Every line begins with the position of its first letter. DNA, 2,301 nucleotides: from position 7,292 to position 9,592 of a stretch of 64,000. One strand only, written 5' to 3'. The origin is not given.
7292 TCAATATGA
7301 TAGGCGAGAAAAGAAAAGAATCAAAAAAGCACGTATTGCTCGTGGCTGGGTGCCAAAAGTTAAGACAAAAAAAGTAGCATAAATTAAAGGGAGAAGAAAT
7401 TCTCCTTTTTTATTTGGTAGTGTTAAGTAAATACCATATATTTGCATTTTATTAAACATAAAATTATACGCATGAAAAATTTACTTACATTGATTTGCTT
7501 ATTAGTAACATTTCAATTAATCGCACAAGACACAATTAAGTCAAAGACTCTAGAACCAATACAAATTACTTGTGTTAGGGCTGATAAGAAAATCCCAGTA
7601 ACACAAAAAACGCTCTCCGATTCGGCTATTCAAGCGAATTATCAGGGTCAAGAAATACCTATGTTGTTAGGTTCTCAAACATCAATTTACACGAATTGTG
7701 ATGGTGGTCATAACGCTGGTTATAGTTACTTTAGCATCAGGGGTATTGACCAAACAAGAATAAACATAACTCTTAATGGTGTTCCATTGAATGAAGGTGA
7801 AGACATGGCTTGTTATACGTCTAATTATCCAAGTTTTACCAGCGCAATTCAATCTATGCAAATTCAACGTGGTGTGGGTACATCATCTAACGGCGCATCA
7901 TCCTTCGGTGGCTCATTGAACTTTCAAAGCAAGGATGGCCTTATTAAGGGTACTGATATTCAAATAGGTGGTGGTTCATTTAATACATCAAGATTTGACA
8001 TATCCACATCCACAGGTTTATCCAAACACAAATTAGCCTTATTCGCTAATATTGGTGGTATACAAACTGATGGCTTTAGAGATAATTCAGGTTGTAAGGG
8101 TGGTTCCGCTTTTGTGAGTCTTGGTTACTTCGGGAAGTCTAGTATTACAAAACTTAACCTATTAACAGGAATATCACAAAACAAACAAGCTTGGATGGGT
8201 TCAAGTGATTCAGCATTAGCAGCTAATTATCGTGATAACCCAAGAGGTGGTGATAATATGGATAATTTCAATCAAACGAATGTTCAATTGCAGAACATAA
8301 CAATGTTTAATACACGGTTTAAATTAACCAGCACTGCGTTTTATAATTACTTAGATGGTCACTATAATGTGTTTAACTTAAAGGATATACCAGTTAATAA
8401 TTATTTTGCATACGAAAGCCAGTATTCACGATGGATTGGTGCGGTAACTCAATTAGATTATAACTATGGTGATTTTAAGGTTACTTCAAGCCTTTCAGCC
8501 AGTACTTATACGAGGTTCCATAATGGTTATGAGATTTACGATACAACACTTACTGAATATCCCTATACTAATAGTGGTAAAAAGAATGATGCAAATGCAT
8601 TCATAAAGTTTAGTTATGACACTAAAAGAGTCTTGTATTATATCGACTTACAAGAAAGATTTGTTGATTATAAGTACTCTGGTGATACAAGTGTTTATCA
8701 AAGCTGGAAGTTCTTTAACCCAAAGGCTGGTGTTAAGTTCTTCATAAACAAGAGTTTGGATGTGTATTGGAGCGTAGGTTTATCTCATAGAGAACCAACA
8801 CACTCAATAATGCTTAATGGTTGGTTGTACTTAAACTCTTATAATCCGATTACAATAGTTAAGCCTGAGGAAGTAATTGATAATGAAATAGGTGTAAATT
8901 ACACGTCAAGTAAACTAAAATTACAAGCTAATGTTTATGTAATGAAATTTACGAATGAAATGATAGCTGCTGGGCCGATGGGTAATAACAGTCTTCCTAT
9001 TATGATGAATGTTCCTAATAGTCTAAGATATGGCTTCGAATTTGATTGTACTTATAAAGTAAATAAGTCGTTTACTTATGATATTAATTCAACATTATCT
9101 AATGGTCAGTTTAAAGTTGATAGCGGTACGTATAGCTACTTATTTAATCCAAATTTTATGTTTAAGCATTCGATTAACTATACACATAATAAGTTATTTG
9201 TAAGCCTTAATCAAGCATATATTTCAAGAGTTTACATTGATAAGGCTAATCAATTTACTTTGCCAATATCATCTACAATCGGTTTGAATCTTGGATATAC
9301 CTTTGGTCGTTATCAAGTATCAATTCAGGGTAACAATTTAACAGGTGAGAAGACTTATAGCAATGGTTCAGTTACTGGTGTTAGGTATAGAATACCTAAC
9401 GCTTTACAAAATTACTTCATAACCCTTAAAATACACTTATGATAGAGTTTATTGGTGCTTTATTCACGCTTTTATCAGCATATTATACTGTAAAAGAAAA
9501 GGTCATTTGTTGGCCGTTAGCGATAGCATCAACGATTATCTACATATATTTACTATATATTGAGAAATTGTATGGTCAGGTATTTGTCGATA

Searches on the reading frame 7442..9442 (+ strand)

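Call 6: search_protein_families(library=phrogs, proteins=[window:7442-9442:+], max_evalue=0.001)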
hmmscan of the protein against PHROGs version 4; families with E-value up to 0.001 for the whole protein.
window:7442-9442:+ (666 aa): 1 family
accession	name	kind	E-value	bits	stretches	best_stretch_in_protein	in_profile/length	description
phrog_5687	-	unknown function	2.7e-12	46.9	2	423-653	498-749/760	-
